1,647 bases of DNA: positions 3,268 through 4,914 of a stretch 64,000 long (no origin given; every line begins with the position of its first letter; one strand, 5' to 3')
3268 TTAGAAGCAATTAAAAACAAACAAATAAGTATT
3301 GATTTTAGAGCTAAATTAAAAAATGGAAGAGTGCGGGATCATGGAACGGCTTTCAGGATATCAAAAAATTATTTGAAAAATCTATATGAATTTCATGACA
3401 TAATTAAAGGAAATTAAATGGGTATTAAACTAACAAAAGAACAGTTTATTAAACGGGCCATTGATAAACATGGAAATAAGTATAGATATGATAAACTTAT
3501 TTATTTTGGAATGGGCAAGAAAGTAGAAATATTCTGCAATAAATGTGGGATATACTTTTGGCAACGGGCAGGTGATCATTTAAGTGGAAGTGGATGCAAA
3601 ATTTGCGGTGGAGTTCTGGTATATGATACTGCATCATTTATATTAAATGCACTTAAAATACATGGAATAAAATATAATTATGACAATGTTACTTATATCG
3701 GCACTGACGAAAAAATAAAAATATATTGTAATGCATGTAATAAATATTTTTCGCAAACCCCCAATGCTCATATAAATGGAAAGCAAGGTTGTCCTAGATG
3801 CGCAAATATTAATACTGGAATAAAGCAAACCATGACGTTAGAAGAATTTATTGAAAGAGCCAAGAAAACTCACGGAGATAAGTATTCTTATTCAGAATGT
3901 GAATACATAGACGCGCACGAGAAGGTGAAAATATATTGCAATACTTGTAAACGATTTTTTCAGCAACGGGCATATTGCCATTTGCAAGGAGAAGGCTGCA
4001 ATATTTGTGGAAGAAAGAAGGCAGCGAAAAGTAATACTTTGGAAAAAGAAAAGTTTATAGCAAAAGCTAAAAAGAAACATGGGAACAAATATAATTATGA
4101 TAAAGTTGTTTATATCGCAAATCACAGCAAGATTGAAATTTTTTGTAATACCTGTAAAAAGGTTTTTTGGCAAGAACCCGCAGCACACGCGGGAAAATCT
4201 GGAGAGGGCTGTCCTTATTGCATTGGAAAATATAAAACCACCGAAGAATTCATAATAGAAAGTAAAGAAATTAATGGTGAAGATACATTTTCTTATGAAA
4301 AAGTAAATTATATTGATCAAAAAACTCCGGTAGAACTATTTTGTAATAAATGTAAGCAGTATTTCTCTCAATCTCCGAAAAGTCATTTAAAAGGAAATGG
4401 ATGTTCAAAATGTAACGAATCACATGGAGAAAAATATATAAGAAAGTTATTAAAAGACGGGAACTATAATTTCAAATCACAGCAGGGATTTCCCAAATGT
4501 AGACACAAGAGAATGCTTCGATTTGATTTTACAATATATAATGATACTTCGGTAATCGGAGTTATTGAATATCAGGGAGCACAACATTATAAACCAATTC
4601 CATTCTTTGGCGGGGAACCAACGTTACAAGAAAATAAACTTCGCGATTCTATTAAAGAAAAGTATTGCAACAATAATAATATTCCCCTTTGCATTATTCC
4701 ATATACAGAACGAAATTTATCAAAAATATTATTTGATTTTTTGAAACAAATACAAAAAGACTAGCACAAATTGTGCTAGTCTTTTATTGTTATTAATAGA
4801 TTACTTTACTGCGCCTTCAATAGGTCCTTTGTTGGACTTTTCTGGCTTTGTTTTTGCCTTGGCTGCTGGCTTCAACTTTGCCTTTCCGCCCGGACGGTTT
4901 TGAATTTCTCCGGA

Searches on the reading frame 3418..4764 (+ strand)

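Call 59: search_protein_families(library=pfam, proteins=[window:3418-4764:+], max_evalue=0.001)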
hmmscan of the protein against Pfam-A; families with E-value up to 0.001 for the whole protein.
window:3418-4764:+ (448 aa): 4 families
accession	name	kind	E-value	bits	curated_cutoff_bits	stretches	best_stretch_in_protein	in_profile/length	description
PF14311.12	DUF4379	-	3.8e-13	49.9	24.5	0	301-334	22-55/56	Probable Treble clef zinc finger domain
PF01155.25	HypA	-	1.9e-05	25.1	28.9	0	97-139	66-103/112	Hydrogenase/urease nickel incorporation, metallochaperone, hypA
PF10881.14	DUF2726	-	3.9e-05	23.8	24.7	1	368-431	58-112/126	Protein of unknown function (DUF2726)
PF01214.23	CK_II_beta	-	0.00017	21.9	27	0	234-265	119-148/182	Casein kinase II regulatory subunit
